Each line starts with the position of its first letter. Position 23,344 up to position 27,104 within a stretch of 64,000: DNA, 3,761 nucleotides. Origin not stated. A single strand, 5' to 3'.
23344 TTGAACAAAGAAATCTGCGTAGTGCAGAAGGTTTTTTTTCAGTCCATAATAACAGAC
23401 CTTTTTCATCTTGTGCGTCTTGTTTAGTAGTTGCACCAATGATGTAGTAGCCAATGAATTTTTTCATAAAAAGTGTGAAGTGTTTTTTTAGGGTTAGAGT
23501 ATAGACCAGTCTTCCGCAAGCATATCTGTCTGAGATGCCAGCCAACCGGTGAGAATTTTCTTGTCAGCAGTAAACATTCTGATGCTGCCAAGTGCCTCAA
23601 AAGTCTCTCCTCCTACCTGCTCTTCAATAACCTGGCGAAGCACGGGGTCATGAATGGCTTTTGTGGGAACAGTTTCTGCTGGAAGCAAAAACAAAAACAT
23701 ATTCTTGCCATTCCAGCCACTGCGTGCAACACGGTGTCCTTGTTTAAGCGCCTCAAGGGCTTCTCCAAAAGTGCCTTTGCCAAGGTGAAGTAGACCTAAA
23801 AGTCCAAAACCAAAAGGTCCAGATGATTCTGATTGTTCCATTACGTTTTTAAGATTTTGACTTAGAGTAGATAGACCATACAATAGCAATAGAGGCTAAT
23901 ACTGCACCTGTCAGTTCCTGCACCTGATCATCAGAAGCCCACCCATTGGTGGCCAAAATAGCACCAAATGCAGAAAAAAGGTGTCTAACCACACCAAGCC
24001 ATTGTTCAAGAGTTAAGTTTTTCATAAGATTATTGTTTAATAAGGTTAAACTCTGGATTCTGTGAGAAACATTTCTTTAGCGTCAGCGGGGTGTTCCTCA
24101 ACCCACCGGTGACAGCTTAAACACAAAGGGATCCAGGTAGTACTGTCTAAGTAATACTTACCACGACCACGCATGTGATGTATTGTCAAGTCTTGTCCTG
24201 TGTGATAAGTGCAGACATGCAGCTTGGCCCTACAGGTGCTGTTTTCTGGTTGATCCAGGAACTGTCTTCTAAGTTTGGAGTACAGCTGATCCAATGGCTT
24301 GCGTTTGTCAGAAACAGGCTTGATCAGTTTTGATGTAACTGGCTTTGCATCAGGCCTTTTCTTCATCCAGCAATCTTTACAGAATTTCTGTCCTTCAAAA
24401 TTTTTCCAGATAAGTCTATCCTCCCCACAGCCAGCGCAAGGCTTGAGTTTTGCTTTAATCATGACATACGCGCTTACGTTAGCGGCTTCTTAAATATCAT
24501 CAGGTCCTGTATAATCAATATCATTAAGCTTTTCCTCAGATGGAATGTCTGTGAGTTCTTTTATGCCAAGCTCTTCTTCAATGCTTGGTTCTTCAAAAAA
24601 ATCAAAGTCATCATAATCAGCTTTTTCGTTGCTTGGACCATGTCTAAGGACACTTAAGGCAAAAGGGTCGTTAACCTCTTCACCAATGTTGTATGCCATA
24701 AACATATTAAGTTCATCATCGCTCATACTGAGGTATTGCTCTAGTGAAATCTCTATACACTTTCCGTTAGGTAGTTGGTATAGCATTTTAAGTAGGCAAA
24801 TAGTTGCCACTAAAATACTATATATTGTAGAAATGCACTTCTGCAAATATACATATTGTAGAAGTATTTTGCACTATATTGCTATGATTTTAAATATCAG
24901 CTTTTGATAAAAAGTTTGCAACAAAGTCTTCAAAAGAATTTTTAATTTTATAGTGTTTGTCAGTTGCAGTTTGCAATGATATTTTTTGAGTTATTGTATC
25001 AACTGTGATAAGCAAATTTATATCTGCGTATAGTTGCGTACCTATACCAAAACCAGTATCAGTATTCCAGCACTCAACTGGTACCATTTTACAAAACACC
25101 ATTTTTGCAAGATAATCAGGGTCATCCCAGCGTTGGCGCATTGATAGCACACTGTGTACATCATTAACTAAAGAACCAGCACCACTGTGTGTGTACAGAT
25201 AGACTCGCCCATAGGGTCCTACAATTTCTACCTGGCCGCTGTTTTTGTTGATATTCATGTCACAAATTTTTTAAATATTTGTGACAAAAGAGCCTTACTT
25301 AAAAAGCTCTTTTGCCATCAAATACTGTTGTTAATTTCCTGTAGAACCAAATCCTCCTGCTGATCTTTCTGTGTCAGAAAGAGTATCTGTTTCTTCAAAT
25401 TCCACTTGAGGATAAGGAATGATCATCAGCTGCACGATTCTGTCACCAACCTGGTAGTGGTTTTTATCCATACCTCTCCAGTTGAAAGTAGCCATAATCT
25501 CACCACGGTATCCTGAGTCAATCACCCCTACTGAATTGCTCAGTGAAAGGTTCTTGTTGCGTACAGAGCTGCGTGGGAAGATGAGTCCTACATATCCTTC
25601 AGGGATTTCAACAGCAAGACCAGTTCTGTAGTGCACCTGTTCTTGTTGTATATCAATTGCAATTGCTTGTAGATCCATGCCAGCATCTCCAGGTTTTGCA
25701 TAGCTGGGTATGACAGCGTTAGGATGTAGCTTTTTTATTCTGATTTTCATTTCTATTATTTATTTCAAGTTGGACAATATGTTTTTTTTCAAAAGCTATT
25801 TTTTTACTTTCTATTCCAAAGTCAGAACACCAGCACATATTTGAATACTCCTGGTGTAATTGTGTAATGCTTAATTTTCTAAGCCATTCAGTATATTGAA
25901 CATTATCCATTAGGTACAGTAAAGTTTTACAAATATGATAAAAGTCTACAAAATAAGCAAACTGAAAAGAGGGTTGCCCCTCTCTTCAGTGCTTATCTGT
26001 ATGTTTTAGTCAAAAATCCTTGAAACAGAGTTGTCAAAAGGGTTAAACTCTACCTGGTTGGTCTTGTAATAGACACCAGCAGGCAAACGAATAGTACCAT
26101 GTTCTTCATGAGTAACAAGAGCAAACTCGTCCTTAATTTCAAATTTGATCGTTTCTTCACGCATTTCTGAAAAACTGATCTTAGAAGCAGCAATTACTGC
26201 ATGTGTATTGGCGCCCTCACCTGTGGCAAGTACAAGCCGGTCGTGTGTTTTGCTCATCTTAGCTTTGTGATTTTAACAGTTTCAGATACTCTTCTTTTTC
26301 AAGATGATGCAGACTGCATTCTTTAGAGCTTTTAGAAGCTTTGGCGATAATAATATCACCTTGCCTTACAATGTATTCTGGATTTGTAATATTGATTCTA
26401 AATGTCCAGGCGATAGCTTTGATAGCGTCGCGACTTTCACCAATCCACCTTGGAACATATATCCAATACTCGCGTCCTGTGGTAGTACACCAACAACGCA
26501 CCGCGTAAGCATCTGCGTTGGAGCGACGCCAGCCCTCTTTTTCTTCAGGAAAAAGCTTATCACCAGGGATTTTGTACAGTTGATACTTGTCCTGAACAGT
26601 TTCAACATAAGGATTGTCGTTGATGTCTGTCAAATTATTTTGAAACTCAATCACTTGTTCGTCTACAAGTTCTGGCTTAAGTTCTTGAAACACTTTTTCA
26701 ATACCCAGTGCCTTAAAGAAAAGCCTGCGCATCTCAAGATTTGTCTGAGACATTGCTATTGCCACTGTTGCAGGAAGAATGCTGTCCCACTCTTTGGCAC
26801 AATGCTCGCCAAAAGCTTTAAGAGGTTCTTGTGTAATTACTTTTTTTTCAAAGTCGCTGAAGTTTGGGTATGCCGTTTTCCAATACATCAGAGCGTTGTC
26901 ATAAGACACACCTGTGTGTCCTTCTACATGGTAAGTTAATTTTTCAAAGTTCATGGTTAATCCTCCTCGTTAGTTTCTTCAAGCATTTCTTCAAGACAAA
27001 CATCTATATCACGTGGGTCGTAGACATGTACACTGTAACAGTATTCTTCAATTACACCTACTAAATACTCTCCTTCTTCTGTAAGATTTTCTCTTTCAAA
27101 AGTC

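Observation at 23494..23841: DUF2829 (Tad2-like) gene: candidate anti-Thoeris signalling-molecule sponge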

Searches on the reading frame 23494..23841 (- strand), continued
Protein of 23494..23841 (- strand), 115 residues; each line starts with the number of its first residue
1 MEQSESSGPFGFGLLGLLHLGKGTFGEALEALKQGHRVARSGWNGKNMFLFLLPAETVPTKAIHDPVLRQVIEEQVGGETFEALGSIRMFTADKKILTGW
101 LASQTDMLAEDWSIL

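Call 70: fold_search(model_id=the predicted structure, library=pdb)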
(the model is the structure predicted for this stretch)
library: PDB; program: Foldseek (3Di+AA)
matches with E <= 10: 185; with E <= 0.001: 24
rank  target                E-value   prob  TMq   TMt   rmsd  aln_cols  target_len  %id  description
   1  8wjd                  2.7e-11  1.00  0.68  0.77   2.6       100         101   42  Structure of SptTad2 complexed with cGG (released 2024-09-25)
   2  8kbk_A                4.0e-11  1.00  0.69  0.76   2.3       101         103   44  Structure of AcrIIA7 complexed with 1',2'-cADPR and cGG (released 2024-08-07)
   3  8kbi_A                4.9e-11  1.00  0.67  0.74   3.0       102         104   44  Structure of apo-AcrIIA7 (released 2024-08-07)
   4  8kbj_A                6.4e-11  1.00  0.68  0.78   2.3        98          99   43  Structure of HgmTad2 complexed with 1',2'-cADPR (released 2024-08-21)
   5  9eib_B                1.4e-09  1.00  0.65  0.83   2.5        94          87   38  Structure of Myroides odoratus prophage anti-Thoeris 2 (ModTad2) in complex with hisADPR (released 2025-04-16)
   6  9eib_A                6.3e-09  1.00  0.63  0.82   3.1        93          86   40  Structure of Myroides odoratus prophage anti-Thoeris 2 (ModTad2) in complex with hisADPR (released 2025-04-16)
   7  8smg_A                3.2e-08  1.00  0.54  0.71   5.6        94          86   48  Structure of SPO1 phage Tad2 in complex with 1''-2' gcADPR (released 2023-11-22)
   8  8wje_A                3.8e-08  1.00  0.59  0.75   3.9        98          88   45  Structure of apo-SPO1 Tad2 (released 2024-09-25)
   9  8v3e_B                8.9e-08  1.00  0.58  0.89   1.7        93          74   35  Structure of Myroides odoratus phage Tad2 in apo state (released 2025-04-30)
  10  8smf_F                1.0e-07  1.00  0.53  0.74   5.1        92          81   46  Structure of SPO1 phage Tad2 in complex with 1''-3' gcADPR (released 2023-11-22)
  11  8smf_A                1.0e-07  1.00  0.54  0.76   4.7        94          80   48  Structure of SPO1 phage Tad2 in complex with 1''-3' gcADPR (released 2023-11-22)
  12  8smf_G                1.0e-07  1.00  0.52  0.73   5.3        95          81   46  Structure of SPO1 phage Tad2 in complex with 1''-3' gcADPR (released 2023-11-22)
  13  8wje_D                1.0e-07  1.00  0.56  0.67   5.1       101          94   44  Structure of apo-SPO1 Tad2 (released 2024-09-25)
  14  8smg_B                1.1e-07  1.00  0.56  0.83   3.9        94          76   46  Structure of SPO1 phage Tad2 in complex with 1''-2' gcADPR (released 2023-11-22)
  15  8smf_C                1.1e-07  1.00  0.52  0.79   4.8        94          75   45  Structure of SPO1 phage Tad2 in complex with 1''-3' gcADPR (released 2023-11-22)
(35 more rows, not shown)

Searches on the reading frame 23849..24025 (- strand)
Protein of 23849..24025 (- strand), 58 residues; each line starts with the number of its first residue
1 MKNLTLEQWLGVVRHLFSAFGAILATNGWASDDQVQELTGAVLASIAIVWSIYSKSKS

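Call 33: search_protein_families(library=phrogs, proteins=[window:23849-24025:-], max_evalue=0.001)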
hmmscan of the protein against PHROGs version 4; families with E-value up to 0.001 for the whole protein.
window:23849-24025:- (58 aa): 0 families

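Call 34: search_protein_families(library=pfam, proteins=[window:23849-24025:-], max_evalue=0.01)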
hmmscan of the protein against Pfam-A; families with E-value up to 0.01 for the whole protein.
window:23849-24025:- (58 aa): 1 family
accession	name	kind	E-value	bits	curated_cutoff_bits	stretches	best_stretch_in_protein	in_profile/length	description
PF23987.1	Phage_holin_10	-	3.9e-15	56.1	27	1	7-57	2-52/52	Bacteriophage holin Pam3 gp28 family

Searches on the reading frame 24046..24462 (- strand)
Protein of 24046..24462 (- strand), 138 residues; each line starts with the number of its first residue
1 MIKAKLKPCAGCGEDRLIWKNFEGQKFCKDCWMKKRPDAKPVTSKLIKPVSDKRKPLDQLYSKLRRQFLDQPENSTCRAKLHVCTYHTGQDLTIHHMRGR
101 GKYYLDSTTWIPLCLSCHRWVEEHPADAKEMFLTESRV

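Call 33: search_protein_families(library=phrogs, proteins=[window:24046-24462:-], max_evalue=0.001)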
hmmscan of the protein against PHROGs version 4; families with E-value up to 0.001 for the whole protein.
window:24046-24462:- (138 aa): 3 families
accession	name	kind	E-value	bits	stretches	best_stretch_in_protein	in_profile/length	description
phrog_7108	-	unknown function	2.3e-06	28.8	1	12-106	8-98/146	-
phrog_740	-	DNA, RNA and nucleotide metabolism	5.3e-05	23.3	1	72-130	36-93/332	HNH endonuclease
phrog_144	-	DNA, RNA and nucleotide metabolism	0.00013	22.6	1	1-123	17-134/175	HNH endonuclease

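Call 34: search_protein_families(library=pfam, proteins=[window:24046-24462:-], max_evalue=0.01)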
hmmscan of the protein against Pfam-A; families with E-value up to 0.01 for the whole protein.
window:24046-24462:- (138 aa): 0 families

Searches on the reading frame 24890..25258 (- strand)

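Call 33: search_protein_families(library=phrogs, proteins=[window:24890-25258:-], max_evalue=0.001)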
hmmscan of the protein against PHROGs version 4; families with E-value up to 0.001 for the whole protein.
window:24890-25258:- (122 aa): 1 family
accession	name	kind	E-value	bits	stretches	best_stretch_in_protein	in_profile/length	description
phrog_31860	-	unknown function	3.7e-12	47.4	1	16-117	21-130/139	-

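Call 34: search_protein_families(library=pfam, proteins=[window:24890-25258:-], max_evalue=0.01)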
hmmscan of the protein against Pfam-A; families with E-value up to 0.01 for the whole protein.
window:24890-25258:- (122 aa): 0 families

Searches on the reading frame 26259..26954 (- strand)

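Call 33: search_protein_families(library=phrogs, proteins=[window:26259-26954:-], max_evalue=0.001)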
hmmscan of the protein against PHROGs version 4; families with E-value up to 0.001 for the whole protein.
window:26259-26954:- (231 aa): 0 families

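Call 34: search_protein_families(library=pfam, proteins=[window:26259-26954:-], max_evalue=0.01)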
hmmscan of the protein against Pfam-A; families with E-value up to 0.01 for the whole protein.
window:26259-26954:- (231 aa): 1 family
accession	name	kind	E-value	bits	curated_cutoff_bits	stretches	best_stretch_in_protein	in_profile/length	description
PF20530.3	DUF6745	-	0.0039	16.9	27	0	158-190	169-198/206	Domain of unknown function (DUF6745)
